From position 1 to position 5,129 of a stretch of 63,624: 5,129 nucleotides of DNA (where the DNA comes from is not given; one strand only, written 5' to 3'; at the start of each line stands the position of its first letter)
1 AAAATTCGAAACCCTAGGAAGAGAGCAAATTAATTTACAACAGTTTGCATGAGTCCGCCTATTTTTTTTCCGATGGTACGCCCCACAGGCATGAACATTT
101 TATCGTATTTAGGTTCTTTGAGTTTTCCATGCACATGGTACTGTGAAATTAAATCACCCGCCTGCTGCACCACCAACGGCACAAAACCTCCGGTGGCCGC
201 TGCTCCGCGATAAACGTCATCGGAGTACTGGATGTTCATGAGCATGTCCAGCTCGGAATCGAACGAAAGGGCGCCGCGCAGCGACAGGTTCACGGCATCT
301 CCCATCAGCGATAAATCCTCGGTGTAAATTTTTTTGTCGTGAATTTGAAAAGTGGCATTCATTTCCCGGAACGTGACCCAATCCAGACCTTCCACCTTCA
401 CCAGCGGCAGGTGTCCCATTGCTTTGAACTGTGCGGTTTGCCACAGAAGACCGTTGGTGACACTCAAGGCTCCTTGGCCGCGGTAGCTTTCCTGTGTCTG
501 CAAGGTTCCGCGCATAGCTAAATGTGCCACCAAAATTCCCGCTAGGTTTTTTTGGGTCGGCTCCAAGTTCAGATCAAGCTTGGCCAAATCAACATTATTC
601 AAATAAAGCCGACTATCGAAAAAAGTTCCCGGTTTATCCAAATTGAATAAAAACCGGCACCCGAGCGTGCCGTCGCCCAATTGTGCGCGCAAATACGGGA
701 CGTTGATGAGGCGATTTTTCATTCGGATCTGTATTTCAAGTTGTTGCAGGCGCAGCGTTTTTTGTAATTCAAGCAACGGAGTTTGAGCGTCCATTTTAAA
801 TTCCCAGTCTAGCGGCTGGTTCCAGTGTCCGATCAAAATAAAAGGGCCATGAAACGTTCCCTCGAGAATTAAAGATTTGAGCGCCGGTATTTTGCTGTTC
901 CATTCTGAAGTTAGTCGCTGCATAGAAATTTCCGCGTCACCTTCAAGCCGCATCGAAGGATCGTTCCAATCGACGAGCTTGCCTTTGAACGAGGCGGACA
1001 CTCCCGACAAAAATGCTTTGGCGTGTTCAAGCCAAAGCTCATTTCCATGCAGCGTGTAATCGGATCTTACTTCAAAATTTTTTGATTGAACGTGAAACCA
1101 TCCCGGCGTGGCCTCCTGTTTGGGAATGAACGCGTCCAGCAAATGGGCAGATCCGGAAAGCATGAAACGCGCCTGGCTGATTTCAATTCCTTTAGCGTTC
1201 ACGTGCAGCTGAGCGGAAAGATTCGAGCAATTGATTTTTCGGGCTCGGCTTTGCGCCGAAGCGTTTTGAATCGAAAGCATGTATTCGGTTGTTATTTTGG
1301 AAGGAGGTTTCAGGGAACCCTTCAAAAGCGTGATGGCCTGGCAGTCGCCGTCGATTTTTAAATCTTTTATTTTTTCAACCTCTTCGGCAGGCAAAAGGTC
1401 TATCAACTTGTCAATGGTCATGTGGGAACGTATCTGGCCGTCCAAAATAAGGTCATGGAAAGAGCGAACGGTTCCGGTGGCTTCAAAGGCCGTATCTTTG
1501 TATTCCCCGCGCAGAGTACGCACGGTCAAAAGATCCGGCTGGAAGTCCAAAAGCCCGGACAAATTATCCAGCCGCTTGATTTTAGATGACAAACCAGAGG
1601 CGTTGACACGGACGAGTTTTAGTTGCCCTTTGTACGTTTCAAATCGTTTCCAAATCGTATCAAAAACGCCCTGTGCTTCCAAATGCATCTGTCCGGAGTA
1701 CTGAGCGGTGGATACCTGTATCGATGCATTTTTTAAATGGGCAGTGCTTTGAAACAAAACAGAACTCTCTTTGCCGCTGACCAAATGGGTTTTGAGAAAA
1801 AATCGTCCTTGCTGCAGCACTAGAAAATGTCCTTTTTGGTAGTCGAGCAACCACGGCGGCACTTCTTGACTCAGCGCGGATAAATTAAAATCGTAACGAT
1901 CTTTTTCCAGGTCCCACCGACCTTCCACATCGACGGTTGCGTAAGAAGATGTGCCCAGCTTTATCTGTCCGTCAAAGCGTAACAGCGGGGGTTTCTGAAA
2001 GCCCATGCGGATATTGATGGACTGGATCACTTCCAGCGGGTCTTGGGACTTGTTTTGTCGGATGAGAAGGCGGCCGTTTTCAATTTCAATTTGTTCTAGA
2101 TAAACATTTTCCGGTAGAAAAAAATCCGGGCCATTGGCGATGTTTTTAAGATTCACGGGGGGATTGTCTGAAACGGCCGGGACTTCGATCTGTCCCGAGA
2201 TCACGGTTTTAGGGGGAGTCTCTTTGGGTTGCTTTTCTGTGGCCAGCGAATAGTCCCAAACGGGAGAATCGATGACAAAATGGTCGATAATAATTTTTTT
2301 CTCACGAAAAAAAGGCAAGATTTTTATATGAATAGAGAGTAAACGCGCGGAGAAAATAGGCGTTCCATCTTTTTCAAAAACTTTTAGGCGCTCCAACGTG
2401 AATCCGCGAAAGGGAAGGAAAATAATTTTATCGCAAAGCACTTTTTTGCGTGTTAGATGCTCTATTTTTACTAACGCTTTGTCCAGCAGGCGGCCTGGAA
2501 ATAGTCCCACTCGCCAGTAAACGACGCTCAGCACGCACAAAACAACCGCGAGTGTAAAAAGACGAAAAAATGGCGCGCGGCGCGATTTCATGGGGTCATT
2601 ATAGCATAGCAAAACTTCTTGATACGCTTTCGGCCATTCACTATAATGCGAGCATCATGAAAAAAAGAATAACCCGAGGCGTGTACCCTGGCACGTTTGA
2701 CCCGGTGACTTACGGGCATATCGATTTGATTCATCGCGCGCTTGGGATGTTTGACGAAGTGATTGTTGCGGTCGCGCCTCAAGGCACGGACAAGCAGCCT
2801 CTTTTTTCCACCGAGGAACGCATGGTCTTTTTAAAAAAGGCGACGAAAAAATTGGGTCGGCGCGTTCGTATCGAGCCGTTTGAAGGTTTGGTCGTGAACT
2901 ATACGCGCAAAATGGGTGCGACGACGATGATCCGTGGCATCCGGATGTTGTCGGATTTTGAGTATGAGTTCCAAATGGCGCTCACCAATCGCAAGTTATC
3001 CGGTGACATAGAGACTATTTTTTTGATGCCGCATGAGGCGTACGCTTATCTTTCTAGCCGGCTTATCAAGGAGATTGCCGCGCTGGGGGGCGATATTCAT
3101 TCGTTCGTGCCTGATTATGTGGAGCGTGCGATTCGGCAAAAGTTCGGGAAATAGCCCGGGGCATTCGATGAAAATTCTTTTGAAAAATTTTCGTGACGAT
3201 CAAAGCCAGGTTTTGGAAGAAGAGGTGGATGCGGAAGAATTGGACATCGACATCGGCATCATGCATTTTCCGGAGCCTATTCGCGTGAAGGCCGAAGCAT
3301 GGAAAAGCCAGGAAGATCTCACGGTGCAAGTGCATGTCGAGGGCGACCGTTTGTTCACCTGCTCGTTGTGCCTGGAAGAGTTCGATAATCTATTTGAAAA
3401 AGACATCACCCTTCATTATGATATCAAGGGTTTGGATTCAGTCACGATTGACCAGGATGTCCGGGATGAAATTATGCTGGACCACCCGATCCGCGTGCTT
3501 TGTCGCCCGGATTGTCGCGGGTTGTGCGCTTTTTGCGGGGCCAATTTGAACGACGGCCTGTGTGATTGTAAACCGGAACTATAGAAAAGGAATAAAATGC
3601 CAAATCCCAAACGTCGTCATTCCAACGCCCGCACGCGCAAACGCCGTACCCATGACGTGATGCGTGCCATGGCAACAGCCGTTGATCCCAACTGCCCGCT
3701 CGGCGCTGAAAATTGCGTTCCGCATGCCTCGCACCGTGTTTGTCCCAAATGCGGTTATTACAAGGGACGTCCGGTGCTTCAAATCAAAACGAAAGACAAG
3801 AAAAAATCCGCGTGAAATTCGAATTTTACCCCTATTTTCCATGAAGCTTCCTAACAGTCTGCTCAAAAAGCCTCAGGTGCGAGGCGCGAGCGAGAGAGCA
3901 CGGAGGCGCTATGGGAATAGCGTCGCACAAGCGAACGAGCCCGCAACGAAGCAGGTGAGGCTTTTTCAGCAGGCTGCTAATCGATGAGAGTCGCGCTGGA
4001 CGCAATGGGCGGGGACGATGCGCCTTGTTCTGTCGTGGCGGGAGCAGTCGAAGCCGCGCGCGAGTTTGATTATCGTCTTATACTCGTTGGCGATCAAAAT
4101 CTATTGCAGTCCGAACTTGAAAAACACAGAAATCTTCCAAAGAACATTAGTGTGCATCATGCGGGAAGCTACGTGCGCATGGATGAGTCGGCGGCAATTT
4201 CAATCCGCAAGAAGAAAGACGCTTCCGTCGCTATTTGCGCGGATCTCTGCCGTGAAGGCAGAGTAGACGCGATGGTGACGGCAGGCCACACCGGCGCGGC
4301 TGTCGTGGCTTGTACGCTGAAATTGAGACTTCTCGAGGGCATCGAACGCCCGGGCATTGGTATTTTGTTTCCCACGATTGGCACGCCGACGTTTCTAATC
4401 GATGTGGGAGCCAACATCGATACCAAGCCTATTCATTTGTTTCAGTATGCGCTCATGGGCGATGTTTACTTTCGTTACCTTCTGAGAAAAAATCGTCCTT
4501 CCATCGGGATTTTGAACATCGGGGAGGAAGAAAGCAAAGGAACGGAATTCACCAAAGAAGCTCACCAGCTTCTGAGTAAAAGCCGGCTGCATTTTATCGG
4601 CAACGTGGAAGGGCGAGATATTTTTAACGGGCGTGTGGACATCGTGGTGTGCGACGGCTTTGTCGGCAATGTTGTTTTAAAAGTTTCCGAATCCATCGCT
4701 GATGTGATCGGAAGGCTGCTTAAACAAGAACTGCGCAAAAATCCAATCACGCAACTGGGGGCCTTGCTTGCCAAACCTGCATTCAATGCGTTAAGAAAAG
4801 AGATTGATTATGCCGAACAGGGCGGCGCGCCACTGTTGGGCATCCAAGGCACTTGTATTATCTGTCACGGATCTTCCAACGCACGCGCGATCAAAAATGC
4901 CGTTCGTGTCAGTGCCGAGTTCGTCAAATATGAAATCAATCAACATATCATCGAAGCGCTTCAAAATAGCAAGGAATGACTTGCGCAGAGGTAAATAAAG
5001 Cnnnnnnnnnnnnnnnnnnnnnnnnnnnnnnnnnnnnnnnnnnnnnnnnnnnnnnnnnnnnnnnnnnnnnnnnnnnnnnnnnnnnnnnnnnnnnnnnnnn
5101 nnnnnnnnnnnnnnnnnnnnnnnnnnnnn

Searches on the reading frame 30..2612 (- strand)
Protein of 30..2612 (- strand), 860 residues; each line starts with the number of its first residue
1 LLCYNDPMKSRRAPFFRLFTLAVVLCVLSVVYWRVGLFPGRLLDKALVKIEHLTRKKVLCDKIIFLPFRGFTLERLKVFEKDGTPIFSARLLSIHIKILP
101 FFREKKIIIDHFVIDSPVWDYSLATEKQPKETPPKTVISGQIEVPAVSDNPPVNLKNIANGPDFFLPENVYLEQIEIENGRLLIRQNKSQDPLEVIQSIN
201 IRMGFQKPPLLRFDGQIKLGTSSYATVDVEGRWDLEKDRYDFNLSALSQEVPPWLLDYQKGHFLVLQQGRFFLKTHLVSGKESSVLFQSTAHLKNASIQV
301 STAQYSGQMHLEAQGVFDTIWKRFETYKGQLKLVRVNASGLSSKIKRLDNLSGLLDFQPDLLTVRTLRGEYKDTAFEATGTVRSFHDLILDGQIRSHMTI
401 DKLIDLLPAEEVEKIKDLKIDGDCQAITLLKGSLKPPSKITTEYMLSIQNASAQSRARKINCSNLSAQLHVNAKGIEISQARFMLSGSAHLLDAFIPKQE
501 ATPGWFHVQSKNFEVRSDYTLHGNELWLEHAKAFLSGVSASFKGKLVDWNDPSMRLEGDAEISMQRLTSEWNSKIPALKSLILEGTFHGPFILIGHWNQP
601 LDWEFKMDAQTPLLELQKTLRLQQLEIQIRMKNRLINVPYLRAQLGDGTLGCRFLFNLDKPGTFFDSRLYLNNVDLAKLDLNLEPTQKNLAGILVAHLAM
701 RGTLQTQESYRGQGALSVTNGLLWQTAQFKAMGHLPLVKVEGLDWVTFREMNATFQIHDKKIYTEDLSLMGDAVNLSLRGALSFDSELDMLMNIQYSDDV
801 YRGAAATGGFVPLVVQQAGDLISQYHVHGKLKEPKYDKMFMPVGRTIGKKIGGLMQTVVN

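Call 63: search_protein_families(library=pfam, proteins=[window:30-2612:-], max_evalue=0.01)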
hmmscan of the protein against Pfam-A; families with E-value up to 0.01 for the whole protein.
window:30-2612:- (860 aa): 1 family
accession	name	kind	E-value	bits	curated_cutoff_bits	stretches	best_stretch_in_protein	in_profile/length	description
PF05359.17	DUF748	-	1.7e-07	30.1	50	1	21-359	17-331/1037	Domain of Unknown Function (DUF748)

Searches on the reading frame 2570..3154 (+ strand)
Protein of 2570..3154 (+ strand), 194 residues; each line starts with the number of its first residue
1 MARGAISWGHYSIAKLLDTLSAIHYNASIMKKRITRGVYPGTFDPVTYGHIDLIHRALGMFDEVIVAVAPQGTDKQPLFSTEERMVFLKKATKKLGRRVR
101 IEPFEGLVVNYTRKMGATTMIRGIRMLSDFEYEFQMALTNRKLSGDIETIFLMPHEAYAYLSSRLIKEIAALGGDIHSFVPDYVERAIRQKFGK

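Call 63: search_protein_families(library=pfam, proteins=[window:2570-3154:+], max_evalue=0.01)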
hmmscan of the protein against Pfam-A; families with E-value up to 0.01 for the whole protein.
window:2570-3154:+ (194 aa): 1 family
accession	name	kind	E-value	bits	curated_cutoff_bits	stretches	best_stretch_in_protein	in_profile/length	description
PF01467.32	CTP_transf_like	-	1.2e-25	90.7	21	1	38-168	1-132/133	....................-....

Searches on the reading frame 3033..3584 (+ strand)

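Call 63: search_protein_families(library=pfam, proteins=[window:3033-3584:+], max_evalue=0.01)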
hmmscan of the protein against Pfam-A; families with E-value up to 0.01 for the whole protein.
window:3033-3584:+ (183 aa): 1 family
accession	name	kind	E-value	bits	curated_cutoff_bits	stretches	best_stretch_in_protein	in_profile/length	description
PF02620.22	YceD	-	8.3e-12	45.6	33.2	1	133-181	55-105/119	Large ribosomal RNA subunit accumulation protein YceD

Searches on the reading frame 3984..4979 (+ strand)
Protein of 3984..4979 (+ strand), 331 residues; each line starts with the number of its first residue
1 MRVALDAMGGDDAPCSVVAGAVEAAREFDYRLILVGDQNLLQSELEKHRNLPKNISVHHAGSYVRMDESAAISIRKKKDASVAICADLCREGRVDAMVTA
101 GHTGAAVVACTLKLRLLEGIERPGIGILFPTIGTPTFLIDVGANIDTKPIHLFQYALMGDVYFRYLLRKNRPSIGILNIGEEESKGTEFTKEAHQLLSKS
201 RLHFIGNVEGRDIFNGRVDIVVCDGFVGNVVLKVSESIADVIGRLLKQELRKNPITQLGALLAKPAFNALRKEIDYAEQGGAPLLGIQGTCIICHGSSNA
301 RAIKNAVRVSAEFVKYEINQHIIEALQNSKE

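Call 10: search_protein_families(library=pfam, proteins=[window:3984-4979:+], max_evalue=0.001)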
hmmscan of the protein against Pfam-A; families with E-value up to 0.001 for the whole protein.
window:3984-4979:+ (331 aa): 1 family
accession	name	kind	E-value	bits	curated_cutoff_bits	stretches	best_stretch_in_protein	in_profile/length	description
PF02504.20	FA_synthesis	-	5.4e-107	358.1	29.1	1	1-319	1-322/324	Fatty acid synthesis protein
